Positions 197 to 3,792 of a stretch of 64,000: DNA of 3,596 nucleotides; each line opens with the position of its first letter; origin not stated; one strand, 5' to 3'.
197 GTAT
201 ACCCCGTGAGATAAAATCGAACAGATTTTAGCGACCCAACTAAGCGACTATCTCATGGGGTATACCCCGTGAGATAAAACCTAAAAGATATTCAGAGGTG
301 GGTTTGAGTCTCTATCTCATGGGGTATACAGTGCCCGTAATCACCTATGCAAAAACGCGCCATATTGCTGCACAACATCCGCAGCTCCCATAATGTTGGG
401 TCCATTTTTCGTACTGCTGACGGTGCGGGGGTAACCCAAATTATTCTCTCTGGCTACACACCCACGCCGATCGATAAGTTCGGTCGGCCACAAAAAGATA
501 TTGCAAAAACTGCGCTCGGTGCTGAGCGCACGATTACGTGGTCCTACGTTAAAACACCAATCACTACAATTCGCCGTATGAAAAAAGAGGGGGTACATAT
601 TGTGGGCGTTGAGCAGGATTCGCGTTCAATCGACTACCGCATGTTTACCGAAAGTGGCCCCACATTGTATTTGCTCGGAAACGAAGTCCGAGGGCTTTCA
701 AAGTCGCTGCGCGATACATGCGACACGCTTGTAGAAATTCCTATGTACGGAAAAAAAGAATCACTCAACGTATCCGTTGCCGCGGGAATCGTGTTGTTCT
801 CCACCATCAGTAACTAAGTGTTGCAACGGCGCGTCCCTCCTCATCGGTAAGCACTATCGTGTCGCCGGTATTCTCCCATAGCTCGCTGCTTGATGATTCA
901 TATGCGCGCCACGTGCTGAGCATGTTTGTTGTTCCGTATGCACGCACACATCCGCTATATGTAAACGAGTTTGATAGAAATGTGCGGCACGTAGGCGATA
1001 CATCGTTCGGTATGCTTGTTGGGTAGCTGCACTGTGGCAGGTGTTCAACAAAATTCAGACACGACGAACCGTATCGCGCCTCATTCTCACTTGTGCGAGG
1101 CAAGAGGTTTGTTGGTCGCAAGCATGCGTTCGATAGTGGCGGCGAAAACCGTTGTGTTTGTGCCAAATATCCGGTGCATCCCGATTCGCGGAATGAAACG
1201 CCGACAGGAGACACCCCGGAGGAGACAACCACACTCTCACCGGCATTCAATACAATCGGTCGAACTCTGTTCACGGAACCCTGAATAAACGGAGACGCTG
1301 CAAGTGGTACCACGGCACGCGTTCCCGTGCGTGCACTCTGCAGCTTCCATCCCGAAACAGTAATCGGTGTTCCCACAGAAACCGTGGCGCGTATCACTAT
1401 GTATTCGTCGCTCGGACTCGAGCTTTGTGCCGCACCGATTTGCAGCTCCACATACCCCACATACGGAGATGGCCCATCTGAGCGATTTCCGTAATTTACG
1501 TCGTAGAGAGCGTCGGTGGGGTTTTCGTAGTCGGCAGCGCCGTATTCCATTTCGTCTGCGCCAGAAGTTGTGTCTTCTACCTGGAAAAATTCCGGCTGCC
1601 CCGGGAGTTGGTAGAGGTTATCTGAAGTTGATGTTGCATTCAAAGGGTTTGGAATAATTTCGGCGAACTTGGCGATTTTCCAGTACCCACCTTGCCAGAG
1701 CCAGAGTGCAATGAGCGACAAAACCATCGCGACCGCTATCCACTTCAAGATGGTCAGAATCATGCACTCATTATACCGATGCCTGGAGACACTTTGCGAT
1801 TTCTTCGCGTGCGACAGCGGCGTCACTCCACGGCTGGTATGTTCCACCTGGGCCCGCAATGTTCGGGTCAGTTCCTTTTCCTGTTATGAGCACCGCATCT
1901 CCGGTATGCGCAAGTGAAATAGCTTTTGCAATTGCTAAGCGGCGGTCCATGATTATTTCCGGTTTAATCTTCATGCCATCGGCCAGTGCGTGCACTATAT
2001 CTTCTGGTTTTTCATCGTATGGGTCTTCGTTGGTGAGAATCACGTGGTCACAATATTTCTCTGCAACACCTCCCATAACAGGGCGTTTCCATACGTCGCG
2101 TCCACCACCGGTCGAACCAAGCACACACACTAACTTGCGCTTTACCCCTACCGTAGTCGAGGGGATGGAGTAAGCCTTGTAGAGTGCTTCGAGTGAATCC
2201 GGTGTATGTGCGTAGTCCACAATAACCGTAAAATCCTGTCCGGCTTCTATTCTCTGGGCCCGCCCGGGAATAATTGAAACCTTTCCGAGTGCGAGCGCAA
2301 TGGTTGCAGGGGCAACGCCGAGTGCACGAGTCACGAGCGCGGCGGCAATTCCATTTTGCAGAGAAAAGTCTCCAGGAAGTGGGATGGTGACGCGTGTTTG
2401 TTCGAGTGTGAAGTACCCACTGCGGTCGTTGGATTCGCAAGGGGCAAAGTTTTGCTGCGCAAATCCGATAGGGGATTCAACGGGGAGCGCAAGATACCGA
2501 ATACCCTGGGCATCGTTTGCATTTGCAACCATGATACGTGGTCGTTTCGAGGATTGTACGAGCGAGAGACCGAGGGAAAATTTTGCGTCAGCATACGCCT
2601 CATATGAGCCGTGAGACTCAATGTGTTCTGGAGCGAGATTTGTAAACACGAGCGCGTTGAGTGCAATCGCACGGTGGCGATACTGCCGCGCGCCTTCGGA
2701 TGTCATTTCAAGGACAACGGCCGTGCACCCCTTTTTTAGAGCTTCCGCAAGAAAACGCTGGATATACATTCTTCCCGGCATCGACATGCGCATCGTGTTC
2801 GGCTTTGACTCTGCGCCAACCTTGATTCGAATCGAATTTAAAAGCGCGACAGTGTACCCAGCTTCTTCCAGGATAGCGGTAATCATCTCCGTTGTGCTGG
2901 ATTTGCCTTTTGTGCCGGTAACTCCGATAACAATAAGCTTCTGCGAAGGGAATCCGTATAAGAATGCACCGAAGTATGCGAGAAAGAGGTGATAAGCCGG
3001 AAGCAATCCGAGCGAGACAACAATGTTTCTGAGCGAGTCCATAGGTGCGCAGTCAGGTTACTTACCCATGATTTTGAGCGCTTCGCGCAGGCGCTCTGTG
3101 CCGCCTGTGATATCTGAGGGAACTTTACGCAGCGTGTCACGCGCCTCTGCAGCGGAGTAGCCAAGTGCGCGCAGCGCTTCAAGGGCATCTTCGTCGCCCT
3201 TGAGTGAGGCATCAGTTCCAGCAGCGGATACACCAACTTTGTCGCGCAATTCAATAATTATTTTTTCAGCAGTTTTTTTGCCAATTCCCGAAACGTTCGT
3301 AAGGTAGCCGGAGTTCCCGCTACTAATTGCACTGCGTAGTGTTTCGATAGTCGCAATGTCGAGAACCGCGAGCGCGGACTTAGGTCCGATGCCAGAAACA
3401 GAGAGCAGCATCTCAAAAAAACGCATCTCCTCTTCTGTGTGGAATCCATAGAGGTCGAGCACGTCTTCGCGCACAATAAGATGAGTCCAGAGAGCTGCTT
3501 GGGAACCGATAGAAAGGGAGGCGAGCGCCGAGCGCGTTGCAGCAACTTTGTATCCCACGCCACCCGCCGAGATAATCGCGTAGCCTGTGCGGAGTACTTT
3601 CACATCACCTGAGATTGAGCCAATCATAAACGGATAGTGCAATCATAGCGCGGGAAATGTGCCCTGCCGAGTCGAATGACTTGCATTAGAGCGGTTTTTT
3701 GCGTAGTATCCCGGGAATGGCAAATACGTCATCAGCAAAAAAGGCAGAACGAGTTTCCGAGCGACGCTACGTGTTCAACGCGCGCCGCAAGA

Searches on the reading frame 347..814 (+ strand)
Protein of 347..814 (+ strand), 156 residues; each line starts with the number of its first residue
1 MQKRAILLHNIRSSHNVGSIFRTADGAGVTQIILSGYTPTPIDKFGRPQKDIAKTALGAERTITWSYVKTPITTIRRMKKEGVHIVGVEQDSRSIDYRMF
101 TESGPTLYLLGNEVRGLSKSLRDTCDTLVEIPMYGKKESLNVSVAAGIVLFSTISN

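Call 34: search_protein_families(library=pfam, proteins=[window:347-814:+], max_evalue=0.001)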
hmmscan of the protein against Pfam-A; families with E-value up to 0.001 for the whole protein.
window:347-814:+ (156 aa): 1 family
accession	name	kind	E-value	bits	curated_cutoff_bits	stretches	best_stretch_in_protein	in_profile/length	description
PF00588.24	SpoU_methylase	-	2e-33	115.9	29.7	1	5-151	3-142/142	SpoU rRNA Methylase family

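Call 70: find_encoding_contigs(protein=window:347-814:+, flank=10000, max_places=1)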
Protein window:347-814:+ (156 aa): 4 contigs read that carry it; 1 place shown.
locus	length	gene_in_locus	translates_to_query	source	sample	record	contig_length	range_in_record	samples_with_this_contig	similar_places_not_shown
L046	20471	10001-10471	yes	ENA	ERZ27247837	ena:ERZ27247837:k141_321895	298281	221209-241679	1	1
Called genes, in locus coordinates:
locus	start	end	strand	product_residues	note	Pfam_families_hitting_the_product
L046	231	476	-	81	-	-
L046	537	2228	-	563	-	PF05157:MshEN (weak), PF00437:T2SSE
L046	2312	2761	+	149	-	PF02367:TsaE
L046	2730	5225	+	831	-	PF02739:5_3_exonuc_N, PF01367:5_3_exonuc, PF00476:DNA_pol_A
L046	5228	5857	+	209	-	-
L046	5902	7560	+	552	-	-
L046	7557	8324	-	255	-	PF02673:BacA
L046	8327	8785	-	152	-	PF01569:PAP2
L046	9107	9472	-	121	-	-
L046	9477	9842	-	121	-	-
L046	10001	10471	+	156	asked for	PF00588:SpoU_methylase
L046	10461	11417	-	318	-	PF00932:LTD (faint)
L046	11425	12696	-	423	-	PF08245:Mur_ligase_M, PF02875:Mur_ligase_C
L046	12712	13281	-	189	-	PF01330:RuvA_N, PF00633:HHH (faint), PF14520:HHH_5, PF07499:RuvA_C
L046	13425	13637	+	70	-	PF01649:Ribosomal_S20p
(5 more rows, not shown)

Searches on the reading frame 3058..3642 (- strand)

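Call 34: search_protein_families(library=pfam, proteins=[window:3058-3642:-], max_evalue=0.001)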
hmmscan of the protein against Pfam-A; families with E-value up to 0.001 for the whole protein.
window:3058-3642:- (194 aa): 4 families
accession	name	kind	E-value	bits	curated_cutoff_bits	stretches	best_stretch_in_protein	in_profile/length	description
PF01330.27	RuvA_N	-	9.8e-18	64.4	23.6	1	6-66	1-61/61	RuvA N terminal domain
PF14520.12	HHH_5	-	5.5e-16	59.2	27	1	76-134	1-57/57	Helix-hairpin-helix domain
PF00633.29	HHH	-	3.2e-09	36.6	24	0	77-96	11-30/30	Helix-hairpin-helix motif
PF07499.19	RuvA_C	-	3.7e-08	34.1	24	1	151-192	4-46/47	RuvA, C-terminal domain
